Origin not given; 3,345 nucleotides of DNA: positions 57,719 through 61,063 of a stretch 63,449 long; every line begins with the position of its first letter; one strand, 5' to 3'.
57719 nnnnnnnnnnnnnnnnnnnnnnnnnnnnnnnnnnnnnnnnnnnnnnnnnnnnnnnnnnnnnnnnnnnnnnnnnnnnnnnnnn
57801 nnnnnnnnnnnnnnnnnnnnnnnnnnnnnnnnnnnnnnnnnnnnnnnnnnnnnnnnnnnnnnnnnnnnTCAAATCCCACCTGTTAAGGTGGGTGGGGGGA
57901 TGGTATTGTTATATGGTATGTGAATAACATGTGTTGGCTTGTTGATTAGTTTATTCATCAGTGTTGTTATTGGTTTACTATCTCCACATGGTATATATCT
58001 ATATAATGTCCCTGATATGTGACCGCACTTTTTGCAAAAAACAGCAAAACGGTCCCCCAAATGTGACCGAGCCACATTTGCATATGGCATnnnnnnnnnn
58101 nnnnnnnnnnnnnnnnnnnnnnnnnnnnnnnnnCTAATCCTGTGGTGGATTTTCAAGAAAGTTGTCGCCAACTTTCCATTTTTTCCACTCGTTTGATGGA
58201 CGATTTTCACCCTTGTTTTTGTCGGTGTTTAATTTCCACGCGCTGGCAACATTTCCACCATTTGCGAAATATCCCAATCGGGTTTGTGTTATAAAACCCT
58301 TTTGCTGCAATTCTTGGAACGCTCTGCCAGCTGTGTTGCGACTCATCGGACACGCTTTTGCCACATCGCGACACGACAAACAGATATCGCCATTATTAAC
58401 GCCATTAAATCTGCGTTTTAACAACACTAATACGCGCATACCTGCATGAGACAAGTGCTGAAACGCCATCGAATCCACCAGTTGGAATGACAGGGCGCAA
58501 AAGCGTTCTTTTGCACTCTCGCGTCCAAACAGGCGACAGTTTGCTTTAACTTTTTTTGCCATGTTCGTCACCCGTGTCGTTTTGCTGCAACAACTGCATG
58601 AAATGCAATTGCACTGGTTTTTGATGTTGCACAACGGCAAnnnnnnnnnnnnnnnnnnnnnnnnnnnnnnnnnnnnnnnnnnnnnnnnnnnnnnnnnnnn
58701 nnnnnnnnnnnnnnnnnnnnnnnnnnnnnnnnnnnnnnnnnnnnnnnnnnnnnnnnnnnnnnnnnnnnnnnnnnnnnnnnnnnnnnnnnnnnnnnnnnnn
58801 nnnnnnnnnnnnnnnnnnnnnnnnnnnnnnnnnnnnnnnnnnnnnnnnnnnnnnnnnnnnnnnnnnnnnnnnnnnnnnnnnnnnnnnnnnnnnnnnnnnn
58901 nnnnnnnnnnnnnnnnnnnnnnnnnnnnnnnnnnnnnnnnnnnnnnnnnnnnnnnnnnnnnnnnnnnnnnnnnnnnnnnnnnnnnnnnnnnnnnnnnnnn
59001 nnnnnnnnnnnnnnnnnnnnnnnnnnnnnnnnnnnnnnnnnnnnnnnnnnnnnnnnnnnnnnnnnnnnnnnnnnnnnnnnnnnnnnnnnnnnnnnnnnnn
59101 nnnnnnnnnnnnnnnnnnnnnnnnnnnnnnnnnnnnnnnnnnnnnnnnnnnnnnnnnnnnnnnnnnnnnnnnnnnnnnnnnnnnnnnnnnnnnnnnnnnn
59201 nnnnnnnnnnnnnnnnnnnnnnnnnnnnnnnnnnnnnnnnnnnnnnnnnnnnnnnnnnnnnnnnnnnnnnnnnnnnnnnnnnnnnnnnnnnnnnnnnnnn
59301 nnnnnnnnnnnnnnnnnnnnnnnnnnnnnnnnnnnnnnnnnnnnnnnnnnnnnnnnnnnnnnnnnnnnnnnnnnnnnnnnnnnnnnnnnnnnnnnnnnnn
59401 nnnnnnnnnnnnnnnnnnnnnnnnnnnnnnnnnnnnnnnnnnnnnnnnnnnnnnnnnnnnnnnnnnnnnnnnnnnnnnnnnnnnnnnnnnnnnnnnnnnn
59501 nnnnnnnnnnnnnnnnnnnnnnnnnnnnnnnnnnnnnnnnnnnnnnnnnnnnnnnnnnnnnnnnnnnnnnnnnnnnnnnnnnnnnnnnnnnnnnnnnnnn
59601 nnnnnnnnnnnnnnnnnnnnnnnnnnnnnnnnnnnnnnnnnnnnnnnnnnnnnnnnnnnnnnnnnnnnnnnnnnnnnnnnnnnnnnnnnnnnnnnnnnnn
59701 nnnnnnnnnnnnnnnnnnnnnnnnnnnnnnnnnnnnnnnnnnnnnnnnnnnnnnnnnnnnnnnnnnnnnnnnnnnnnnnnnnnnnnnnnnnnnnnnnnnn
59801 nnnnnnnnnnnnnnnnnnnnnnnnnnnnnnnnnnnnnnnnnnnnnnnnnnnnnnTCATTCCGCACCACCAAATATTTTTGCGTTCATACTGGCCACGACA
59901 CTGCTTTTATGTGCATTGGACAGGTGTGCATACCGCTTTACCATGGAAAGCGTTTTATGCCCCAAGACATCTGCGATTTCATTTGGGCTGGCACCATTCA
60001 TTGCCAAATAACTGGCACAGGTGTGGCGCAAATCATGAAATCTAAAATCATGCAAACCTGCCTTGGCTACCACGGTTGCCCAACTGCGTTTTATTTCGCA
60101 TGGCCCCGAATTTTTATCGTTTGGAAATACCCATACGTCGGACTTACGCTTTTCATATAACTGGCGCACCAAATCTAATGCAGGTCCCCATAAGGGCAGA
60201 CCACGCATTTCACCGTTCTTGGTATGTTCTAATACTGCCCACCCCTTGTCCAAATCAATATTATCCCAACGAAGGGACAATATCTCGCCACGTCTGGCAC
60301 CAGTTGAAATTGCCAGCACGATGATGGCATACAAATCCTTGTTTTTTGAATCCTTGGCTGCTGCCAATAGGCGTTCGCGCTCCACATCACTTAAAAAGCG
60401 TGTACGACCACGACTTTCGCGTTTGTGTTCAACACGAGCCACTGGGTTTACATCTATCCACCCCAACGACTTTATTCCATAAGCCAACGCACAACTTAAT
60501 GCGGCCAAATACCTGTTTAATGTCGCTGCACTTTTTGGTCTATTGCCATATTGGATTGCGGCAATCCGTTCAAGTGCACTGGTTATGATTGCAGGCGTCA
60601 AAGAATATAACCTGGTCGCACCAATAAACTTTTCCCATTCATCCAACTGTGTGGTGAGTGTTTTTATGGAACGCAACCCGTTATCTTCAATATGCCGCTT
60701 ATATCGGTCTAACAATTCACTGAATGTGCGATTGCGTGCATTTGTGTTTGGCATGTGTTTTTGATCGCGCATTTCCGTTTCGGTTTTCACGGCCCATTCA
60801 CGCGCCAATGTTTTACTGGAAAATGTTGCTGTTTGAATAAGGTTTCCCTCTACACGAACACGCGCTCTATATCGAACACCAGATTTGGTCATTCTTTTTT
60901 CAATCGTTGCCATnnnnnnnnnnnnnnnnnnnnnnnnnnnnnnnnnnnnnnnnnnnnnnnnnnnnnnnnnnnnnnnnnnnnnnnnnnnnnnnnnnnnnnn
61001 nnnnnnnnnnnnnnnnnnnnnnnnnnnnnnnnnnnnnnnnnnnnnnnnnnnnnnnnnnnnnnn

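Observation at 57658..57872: Unclassified structured RNA leader in front of hsdM, with riboswitch-like alternative pairing and covariation against a second copy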

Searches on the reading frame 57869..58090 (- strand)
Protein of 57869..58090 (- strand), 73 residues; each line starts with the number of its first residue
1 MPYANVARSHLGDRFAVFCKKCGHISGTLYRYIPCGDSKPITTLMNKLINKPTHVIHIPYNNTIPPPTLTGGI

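Call 72: search_protein_families(library=ncbifam, proteins=[window:57869-58090:-], max_evalue=0.01)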
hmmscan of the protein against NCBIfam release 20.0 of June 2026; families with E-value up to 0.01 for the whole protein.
window:57869-58090:- (73 aa): 0 families

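Call 73: search_protein_families(library=phrogs, proteins=[window:57869-58090:-], max_evalue=0.01)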
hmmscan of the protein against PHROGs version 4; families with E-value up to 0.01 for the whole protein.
window:57869-58090:- (73 aa): 0 families

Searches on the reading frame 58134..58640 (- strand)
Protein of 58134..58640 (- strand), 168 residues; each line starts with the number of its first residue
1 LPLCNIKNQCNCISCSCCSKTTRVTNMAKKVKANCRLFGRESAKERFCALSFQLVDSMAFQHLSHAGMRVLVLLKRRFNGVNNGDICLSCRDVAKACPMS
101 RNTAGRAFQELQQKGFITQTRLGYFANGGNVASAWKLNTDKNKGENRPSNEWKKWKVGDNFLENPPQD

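Call 11: search_protein_families(library=pfam, proteins=[window:58134-58640:-], max_evalue=0.01)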
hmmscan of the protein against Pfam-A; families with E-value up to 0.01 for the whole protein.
window:58134-58640:- (168 aa): 4 families
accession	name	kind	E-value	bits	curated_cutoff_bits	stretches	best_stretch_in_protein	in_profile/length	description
PF13730.12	HTH_36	-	1.4e-05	25.2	25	1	62-117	2-55/55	Helix-turn-helix domain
PF13545.12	HTH_Crp_2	-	0.00099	19.5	27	1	70-120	6-55/70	Crp-like helix-turn-helix domain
PF25213.1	HVO_A0261_N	-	0.0025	18.1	35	1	91-124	28-61/86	HVO_A0261 N-terminal domain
PF00325.26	Crp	-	0.0045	17.1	21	1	89-117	4-32/32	Bacterial regulatory proteins, crp family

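Call 72: search_protein_families(library=ncbifam, proteins=[window:58134-58640:-], max_evalue=0.01)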
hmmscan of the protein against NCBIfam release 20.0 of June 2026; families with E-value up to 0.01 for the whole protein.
window:58134-58640:- (168 aa): 2 families
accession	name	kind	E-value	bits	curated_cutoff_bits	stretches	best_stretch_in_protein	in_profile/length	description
NF052282.1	PLP_TF_PdxR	equivalog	0.0053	15.9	320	1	88-137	26-76/448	MocR-like pyridoxine biosynthesis transcription factor PdxR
TIGR01610.1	phage_O_Nterm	equivalog_domain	0.0099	16.3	45.5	0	45-121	5-81/95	phage replication protein O, N-terminal domain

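Call 73: search_protein_families(library=phrogs, proteins=[window:58134-58640:-], max_evalue=0.01)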
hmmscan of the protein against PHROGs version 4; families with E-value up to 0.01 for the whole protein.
window:58134-58640:- (168 aa): 9 families
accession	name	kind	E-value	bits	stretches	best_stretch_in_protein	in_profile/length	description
phrog_678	-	DNA, RNA and nucleotide metabolism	1.7e-07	32.1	1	50-143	35-141/346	replication initiation O-like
phrog_345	-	DNA, RNA and nucleotide metabolism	1.6e-05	25.7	1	43-136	23-115/297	replication initiation O-like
phrog_21732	-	unknown function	0.00028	21.3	1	58-127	18-87/360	-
phrog_4617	-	DNA, RNA and nucleotide metabolism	0.00086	20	1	65-124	15-74/223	replication initiation protein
phrog_10724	-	unknown function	0.0015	18.9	1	82-121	26-66/253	-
phrog_8102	-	DNA, RNA and nucleotide metabolism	0.0015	18.7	1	60-120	29-91/337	replication initiation protein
phrog_1368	-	transcription regulation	0.0037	18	0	66-129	9-69/101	transcriptional regulator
phrog_428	-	DNA, RNA and nucleotide metabolism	0.0043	17.3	1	89-148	129-186/455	replication initiation protein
phrog_270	-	DNA, RNA and nucleotide metabolism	0.0071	16.8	1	69-151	51-129/383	replication initiation protein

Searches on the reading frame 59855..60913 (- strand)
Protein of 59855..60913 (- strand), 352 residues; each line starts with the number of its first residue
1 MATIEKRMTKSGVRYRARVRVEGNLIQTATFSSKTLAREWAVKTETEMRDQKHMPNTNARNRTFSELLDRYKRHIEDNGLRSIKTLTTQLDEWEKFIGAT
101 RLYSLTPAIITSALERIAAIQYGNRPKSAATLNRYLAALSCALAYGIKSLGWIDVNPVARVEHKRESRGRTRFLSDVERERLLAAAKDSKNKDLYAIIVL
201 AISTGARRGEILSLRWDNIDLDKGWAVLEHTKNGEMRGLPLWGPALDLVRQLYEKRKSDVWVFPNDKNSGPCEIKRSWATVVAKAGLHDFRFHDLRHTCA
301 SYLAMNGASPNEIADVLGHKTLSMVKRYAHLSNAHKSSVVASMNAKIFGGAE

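Call 11: search_protein_families(library=pfam, proteins=[window:59855-60913:-], max_evalue=0.01)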
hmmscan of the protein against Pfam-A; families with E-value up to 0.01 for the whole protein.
window:59855-60913:- (352 aa): 1 family
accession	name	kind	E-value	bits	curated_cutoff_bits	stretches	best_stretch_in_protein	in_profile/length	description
PF00589.27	Phage_integrase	-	2.8e-33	115.6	27.1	1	173-334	2-171/172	Phage integrase family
